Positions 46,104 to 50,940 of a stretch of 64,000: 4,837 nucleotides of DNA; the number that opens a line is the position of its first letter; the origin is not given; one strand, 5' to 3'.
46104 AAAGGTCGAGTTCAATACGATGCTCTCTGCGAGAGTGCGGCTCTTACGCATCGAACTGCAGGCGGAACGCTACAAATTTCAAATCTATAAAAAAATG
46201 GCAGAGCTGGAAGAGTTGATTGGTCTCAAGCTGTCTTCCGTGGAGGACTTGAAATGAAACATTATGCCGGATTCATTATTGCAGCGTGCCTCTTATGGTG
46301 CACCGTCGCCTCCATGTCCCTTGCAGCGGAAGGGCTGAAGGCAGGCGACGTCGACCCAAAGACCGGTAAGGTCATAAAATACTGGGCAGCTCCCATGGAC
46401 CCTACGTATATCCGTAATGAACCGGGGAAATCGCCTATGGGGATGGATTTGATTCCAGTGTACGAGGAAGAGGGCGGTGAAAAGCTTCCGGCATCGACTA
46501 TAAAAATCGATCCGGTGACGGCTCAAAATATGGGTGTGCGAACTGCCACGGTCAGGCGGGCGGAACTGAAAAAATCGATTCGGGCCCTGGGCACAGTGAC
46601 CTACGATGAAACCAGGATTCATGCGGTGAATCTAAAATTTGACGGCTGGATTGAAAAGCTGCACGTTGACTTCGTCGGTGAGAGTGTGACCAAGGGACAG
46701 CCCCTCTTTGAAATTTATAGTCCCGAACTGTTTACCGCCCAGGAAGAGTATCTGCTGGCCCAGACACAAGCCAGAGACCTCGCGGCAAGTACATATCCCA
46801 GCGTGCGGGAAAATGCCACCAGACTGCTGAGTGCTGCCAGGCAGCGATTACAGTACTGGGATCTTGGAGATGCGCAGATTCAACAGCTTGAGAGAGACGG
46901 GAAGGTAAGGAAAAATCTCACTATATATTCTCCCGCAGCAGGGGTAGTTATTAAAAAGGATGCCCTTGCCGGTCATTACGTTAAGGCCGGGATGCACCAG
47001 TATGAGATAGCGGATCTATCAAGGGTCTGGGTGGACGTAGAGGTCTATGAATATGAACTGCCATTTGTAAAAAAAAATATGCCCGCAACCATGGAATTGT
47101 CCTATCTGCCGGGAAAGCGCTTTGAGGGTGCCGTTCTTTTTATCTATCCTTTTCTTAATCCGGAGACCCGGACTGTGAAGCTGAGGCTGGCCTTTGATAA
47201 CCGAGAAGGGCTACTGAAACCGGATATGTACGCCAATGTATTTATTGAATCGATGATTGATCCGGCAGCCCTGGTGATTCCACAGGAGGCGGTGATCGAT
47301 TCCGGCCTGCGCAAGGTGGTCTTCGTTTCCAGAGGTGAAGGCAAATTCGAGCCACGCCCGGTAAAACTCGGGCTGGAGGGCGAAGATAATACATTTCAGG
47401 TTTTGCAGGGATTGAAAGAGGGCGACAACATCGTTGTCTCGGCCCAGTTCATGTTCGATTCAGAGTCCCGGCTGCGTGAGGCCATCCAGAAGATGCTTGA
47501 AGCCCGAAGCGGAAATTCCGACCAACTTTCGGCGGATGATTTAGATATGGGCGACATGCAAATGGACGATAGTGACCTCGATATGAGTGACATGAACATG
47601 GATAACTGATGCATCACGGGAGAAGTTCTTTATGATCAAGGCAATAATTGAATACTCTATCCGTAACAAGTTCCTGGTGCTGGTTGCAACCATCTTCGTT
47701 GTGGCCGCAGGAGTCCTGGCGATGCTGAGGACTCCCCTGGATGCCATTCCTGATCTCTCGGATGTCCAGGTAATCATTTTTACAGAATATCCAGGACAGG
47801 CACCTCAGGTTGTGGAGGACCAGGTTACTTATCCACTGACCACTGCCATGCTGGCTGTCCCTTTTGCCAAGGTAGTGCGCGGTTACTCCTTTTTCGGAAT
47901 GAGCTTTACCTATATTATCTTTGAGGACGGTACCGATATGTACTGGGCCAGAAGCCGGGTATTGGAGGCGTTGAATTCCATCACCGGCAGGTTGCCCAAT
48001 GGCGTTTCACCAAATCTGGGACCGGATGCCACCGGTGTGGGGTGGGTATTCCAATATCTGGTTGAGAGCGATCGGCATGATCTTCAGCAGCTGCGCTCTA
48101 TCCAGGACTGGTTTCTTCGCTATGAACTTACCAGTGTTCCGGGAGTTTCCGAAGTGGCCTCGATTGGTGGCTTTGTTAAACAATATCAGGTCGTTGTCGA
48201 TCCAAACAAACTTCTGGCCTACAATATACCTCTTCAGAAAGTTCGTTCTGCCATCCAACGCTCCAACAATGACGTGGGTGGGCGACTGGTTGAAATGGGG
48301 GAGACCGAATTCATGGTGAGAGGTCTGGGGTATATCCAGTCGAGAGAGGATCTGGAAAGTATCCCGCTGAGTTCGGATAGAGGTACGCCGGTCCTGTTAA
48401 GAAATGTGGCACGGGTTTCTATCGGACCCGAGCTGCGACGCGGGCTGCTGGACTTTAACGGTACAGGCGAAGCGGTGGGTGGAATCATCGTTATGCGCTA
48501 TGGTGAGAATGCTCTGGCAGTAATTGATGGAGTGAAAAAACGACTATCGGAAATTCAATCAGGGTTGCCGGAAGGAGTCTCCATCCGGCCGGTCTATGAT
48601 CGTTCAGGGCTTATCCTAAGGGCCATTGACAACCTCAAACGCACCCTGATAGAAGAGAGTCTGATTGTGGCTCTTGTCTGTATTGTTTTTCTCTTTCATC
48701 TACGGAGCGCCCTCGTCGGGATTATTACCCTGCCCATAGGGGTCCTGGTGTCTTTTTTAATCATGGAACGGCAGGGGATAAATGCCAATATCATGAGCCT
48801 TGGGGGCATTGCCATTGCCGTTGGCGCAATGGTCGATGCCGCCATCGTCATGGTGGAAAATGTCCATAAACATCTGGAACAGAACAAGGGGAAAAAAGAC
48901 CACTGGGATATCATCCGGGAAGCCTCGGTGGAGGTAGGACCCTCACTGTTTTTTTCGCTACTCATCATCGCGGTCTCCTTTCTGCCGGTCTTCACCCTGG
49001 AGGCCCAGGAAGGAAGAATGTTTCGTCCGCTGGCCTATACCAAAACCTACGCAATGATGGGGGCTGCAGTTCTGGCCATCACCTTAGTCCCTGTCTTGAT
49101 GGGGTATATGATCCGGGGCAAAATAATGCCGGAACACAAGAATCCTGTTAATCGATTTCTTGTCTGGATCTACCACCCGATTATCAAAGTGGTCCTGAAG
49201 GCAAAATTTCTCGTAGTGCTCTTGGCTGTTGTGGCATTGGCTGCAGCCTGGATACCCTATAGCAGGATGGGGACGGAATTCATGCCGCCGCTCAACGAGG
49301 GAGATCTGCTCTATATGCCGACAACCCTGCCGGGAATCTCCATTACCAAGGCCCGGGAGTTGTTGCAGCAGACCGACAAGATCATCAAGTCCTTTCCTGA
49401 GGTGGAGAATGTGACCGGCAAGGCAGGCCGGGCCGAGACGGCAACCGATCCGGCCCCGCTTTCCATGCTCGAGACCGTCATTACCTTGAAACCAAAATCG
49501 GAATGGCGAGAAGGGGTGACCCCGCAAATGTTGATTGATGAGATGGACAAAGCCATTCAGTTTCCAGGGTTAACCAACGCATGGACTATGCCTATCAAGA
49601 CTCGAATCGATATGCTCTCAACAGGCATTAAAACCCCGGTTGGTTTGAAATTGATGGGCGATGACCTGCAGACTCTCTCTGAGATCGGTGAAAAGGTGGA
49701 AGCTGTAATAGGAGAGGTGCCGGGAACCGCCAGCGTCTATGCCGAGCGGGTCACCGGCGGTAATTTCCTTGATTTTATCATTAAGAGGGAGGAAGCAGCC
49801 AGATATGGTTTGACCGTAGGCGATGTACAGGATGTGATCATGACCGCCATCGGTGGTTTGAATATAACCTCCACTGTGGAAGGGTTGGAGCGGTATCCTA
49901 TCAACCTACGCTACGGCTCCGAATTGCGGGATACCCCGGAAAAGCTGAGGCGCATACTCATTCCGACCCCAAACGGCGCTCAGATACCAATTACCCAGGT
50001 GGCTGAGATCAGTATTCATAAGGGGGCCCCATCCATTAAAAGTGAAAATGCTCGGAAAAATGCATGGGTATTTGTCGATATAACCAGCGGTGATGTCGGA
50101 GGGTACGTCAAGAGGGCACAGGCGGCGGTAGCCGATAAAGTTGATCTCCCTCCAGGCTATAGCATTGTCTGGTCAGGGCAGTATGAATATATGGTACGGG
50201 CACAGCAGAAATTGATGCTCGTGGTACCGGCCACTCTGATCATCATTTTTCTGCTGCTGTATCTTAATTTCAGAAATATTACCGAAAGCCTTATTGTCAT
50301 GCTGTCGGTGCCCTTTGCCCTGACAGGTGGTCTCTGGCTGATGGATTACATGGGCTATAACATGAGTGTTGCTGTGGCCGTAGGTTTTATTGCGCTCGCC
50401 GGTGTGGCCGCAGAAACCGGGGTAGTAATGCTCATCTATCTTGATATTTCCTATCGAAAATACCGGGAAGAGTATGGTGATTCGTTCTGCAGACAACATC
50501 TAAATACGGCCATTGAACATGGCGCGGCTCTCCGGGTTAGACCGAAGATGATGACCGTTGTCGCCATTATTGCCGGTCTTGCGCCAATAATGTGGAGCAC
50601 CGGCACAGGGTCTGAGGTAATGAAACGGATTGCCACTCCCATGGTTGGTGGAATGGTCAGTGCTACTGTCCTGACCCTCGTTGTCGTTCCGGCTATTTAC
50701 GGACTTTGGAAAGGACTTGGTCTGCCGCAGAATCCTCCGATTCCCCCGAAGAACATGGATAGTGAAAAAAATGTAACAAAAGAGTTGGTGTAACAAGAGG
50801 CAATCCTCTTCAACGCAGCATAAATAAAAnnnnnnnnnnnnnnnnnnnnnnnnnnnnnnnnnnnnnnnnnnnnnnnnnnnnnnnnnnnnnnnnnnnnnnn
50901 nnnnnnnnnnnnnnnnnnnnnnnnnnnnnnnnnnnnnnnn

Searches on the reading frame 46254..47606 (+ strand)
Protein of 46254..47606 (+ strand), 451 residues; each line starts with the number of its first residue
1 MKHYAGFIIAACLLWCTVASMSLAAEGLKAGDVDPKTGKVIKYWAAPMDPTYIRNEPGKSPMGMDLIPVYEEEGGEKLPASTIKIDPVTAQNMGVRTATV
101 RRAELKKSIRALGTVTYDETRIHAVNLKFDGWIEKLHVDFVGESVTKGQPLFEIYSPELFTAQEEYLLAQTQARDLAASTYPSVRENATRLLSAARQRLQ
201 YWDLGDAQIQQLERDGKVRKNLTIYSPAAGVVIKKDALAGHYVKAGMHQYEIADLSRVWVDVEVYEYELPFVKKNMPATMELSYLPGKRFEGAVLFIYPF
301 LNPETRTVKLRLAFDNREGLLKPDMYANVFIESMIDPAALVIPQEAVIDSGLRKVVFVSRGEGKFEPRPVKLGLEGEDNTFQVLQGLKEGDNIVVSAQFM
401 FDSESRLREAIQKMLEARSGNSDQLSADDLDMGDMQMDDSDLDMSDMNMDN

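Call 44: search_protein_families(library=pfam, proteins=[window:46254-47606:+], max_evalue=0.001)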
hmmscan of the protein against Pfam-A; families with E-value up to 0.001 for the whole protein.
window:46254-47606:+ (451 aa): 4 families
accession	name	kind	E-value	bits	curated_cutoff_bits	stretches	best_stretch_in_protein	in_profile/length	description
PF16576.10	HlyD_D23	-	6.8e-82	274.3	30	1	105-327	2-214/214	Barrel-sandwich domain of CusB or HlyD membrane-fusion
PF13437.12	HlyD_3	-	4.9e-18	66.2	22.2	1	223-323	1-105/106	HlyD family secretion protein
PF19335.5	HMBD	-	1.7e-06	28.3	23.6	1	43-69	1-28/28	Heavy metal binding domain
PF16572.11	HlyD_D4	-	0.00014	22.1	26.4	0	151-217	1-54/55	Long alpha hairpin domain of cation efflux system protein, CusB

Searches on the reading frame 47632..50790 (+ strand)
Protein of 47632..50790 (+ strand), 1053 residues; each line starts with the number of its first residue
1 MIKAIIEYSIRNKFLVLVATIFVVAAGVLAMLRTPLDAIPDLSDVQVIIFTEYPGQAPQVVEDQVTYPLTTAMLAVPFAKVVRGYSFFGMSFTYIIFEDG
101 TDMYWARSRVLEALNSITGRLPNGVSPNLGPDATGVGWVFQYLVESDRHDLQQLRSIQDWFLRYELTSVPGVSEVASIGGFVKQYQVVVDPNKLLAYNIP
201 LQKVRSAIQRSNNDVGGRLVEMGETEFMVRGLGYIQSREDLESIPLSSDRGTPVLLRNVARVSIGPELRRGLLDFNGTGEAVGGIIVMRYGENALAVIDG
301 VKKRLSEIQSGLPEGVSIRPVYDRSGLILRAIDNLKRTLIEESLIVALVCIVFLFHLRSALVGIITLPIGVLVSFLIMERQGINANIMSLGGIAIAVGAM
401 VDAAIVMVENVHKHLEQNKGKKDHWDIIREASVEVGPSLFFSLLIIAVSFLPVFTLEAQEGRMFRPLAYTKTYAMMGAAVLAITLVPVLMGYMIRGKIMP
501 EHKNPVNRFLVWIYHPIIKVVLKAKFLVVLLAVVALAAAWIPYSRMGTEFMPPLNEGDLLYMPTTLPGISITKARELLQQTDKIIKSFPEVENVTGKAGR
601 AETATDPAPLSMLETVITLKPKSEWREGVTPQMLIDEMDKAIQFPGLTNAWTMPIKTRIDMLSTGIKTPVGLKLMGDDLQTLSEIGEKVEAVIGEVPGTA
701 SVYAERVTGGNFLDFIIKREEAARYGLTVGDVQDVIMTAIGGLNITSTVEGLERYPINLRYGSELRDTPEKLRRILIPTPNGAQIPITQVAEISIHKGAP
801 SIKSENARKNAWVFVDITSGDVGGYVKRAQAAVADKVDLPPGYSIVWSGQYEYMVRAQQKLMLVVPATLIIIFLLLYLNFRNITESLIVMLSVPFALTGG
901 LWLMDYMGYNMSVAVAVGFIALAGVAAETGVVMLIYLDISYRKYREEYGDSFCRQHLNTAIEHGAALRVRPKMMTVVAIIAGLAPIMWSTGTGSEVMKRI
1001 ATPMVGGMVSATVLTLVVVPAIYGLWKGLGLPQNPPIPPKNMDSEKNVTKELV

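Call 44: search_protein_families(library=pfam, proteins=[window:47632-50790:+], max_evalue=0.001)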
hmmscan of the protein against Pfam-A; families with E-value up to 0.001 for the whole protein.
window:47632-50790:+ (1053 aa): 1 family
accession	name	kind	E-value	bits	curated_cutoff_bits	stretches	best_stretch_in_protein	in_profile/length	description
PF00873.25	ACR_tran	-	3.6e-240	800.1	28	1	5-1025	1-1019/1021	AcrB/AcrD/AcrF family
